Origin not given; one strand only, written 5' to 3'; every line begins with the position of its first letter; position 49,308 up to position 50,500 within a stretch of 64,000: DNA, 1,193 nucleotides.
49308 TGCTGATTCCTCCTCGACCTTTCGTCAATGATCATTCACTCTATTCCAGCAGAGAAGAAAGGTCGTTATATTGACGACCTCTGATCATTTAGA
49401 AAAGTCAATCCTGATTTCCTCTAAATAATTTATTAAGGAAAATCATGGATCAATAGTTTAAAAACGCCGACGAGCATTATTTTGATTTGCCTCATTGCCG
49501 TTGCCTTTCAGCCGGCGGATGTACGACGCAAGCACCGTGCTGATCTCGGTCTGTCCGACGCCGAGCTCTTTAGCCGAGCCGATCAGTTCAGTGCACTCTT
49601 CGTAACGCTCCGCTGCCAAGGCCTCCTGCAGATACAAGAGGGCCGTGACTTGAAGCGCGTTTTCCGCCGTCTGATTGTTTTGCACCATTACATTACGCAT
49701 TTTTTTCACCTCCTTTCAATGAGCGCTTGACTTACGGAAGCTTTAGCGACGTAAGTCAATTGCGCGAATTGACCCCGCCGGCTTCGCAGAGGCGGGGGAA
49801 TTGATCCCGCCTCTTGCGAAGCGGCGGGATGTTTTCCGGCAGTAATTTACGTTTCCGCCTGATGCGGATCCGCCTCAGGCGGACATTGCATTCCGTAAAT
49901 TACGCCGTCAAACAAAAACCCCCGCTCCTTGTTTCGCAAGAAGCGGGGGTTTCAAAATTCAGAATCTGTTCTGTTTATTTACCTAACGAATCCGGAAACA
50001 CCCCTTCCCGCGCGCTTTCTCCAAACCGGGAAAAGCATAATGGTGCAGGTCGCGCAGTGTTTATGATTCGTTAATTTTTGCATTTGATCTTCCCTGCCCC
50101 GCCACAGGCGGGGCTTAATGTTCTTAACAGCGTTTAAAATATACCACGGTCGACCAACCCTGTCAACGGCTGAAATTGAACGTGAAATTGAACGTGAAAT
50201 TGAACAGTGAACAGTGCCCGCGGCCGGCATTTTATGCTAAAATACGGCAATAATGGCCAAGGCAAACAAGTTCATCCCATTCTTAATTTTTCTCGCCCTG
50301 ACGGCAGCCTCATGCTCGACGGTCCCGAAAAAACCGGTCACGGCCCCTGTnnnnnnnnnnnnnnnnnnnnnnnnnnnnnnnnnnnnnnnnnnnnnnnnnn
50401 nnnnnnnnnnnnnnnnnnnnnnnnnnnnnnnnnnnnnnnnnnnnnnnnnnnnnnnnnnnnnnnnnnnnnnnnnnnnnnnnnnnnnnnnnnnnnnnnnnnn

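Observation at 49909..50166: Orphan transcription unit: consensus promoter, ~220-nt structured RNA with optional 34-codon ORF, strong intrinsic terminator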

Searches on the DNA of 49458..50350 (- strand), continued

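Call 108: search_rna_families(sources=[L160, L161, L163, L165, L168, L084, L086, L087], threshold=gathering)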
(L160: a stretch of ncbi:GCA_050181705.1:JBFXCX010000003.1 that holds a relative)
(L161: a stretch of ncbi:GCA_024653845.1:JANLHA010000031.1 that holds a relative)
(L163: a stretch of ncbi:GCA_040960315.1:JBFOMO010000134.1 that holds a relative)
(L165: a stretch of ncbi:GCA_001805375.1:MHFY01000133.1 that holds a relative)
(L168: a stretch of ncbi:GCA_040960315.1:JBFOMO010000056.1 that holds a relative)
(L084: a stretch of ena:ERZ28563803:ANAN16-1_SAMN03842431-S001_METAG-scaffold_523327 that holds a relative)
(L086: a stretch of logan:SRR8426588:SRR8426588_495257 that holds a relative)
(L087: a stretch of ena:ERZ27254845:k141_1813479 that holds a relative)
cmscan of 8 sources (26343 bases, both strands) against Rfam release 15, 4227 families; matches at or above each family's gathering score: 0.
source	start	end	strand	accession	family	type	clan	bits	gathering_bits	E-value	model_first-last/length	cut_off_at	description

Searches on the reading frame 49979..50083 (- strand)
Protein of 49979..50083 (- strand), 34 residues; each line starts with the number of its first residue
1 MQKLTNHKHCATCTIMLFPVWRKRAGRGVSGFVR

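Call 13: search_protein_families(library=pfam, proteins=[window:49979-50083:-], max_evalue=0.1)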
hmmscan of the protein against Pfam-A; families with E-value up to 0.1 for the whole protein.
window:49979-50083:- (34 aa): 0 families

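Call 14: search_protein_families(library=ncbifam, proteins=[window:49979-50083:-], max_evalue=0.1)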
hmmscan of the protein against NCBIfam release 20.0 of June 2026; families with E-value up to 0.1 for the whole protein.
window:49979-50083:- (34 aa): 0 families

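Call 29: find_related_loci(query=A3, collection=metagenome_contigs, flank=3000)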
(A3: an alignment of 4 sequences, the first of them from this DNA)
Query A3 (34 aa) in metagenome_contigs; peptide patterns used: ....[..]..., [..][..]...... (x = any residue, [..] = any of these).
72 stretches matched a pattern, but none encodes a relative of the query by tblastn (E <= 1e-3).

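Call 112: list_cluster_members(proteins=[window:49982-50083:-, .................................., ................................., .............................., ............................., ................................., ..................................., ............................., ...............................])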
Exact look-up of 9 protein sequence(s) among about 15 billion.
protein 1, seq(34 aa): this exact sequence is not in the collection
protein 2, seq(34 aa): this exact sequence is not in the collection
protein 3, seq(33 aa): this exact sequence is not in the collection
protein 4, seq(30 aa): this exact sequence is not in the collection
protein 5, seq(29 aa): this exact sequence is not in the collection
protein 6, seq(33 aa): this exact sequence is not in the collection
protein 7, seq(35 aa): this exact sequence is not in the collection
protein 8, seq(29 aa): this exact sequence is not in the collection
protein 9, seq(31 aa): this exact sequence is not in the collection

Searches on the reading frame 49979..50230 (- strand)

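Call 13: search_protein_families(library=pfam, proteins=[window:49979-50230:-], max_evalue=0.1)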
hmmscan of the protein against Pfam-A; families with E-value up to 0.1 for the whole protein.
window:49979-50230:- (83 aa): 1 family
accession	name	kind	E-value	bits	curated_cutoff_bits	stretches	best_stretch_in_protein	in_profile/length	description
PF10124.15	Mu-like_gpT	-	0.0099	15.7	20.1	1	23-55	150-183/289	Mu-like prophage major head subunit gpT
